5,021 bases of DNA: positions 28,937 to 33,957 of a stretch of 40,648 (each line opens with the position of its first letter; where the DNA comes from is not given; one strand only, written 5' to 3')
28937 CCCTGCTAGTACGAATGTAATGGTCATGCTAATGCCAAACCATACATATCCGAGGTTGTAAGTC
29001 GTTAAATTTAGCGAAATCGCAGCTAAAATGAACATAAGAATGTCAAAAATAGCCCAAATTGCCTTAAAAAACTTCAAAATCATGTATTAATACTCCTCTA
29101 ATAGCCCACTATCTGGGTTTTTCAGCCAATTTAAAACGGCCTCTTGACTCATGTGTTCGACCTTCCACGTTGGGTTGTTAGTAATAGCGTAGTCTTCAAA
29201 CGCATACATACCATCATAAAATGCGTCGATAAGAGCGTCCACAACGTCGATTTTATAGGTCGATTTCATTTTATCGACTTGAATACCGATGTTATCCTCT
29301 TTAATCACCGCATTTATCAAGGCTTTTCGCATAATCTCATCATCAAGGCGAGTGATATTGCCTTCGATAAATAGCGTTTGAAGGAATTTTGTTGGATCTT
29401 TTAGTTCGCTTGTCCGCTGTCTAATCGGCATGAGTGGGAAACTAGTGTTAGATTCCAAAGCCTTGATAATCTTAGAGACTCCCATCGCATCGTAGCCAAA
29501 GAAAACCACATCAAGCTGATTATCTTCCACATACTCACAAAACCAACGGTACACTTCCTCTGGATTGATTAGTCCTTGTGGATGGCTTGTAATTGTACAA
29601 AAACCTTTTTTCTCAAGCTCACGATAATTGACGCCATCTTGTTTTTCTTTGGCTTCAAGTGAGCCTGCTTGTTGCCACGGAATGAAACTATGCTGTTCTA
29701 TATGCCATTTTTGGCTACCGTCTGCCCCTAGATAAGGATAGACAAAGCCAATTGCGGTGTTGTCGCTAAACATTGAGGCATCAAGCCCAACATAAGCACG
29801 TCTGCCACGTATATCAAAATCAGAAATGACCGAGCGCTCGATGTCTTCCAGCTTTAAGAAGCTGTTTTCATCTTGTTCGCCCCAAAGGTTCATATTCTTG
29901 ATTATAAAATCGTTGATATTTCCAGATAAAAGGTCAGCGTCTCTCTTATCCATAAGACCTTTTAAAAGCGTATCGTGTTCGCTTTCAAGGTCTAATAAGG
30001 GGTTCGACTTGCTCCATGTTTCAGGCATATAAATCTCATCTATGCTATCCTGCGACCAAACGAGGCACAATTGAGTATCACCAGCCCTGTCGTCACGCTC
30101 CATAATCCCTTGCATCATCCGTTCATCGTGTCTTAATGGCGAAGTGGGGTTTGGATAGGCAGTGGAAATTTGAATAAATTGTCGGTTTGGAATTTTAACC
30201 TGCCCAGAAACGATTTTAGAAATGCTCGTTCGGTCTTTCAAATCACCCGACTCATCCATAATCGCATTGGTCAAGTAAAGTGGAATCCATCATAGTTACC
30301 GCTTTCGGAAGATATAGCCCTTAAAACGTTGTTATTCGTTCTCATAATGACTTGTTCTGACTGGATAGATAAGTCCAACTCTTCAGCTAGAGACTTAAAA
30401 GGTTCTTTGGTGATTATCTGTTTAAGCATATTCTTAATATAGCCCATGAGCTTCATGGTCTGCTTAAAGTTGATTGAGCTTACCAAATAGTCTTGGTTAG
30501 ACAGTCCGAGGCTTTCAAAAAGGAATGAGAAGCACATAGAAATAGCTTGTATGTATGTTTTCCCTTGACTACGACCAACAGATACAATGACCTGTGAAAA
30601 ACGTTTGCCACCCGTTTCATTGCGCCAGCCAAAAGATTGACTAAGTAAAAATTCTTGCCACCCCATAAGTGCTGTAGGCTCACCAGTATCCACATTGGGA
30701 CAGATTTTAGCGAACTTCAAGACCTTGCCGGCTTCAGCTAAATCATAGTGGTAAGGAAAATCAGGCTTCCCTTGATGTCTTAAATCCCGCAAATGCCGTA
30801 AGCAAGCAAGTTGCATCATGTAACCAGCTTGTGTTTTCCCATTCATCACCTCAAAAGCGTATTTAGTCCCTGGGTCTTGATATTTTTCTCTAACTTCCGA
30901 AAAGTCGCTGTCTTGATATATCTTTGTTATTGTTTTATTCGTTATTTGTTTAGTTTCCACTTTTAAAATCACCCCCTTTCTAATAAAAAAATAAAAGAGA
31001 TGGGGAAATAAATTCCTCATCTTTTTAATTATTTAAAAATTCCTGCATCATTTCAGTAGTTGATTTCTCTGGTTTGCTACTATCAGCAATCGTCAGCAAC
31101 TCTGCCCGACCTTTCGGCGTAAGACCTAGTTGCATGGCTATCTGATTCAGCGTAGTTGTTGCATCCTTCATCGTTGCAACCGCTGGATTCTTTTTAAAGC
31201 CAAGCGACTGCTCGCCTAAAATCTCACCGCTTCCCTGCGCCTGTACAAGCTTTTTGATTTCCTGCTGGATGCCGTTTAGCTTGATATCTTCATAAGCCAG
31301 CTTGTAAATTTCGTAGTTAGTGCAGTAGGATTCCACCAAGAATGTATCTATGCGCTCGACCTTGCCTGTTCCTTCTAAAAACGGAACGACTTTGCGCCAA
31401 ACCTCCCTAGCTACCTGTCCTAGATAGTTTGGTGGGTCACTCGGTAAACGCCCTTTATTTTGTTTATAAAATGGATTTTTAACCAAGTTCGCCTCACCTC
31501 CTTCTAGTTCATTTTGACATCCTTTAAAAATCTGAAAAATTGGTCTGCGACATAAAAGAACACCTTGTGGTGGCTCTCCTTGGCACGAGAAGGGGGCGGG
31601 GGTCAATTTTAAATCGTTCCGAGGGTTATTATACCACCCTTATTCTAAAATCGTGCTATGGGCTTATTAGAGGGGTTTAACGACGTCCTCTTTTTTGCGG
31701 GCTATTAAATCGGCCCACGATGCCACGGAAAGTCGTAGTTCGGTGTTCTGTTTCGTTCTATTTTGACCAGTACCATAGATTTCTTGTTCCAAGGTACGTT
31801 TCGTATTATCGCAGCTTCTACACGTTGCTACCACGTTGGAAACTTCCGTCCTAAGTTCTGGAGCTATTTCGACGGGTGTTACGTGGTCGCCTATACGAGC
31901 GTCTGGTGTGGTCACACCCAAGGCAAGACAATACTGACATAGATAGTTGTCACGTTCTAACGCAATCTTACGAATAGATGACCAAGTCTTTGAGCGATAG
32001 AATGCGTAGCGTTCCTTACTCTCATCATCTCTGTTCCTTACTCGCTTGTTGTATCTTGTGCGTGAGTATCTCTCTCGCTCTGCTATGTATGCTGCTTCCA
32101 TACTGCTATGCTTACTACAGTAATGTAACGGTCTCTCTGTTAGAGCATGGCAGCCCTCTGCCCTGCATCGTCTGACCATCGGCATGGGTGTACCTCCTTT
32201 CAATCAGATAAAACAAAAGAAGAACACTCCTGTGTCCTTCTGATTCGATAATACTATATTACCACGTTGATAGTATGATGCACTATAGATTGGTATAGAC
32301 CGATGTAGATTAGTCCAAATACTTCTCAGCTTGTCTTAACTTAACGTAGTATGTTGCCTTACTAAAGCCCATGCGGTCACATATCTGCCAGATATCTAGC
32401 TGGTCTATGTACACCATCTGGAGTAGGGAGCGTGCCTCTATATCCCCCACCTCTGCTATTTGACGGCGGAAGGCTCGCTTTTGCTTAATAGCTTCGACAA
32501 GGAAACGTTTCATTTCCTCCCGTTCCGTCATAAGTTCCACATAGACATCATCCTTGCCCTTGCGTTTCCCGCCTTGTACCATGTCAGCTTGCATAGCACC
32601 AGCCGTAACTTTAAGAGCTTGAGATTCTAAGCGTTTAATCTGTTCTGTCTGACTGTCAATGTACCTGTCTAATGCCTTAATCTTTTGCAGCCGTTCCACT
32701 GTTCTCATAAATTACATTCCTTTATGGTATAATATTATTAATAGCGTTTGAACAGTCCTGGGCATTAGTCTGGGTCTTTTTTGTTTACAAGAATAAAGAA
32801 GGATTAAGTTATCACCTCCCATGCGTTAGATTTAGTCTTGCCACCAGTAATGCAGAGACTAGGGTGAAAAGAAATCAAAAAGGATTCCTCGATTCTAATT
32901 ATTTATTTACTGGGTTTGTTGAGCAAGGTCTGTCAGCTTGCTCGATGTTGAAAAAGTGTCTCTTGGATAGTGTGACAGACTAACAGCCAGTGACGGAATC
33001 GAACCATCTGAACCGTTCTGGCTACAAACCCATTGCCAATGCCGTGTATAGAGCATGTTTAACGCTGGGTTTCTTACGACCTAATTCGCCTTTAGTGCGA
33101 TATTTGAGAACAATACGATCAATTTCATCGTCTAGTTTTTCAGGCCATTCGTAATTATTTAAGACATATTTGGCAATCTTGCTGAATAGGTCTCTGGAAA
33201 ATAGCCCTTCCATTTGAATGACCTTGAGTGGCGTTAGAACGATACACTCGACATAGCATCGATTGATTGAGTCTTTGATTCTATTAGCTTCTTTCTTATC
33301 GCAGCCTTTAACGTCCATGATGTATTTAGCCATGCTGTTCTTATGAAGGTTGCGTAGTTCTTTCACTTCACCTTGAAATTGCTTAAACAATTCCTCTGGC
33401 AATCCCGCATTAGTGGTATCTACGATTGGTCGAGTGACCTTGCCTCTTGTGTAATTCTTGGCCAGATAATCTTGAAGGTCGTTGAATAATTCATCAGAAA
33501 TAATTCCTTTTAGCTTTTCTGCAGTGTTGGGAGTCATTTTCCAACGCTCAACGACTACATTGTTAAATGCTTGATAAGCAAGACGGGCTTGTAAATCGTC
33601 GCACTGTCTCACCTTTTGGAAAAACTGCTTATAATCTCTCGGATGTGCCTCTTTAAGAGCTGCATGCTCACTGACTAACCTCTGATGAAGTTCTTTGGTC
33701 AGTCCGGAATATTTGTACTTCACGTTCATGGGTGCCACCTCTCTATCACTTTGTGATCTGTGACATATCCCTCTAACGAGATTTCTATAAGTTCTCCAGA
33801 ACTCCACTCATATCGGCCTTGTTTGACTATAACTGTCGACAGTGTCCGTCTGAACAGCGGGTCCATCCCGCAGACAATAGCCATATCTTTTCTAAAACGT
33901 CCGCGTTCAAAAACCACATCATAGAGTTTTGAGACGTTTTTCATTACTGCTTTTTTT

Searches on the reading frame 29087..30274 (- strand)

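Call 68: search_protein_families(library=pfam, proteins=[window:29087-30274:-], max_evalue=0.001)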
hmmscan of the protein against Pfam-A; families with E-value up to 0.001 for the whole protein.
window:29087-30274:- (395 aa): 1 family
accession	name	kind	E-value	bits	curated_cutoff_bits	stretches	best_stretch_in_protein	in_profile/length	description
PF20441.4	TerL_nuclease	-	6.7e-33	114.5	24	1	72-353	11-280/286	Terminase large subunit, endonuclease domain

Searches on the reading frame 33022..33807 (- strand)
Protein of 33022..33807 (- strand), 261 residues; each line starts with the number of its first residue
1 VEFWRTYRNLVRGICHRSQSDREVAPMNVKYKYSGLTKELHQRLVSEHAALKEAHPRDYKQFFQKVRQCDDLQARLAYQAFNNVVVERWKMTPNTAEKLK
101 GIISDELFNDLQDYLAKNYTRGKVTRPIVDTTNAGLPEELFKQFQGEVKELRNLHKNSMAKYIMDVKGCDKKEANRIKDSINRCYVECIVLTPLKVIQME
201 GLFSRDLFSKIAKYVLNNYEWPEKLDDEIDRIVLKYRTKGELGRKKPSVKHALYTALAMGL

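Call 68: search_protein_families(library=pfam, proteins=[window:33022-33807:-], max_evalue=0.001)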
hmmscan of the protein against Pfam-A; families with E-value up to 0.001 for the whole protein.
window:33022-33807:- (261 aa): 1 family
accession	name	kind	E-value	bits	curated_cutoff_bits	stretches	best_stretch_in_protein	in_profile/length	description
PF07067.16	DUF1340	-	3.7e-88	295.3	25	1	27-261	1-236/236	Protein of unknown function (DUF1340)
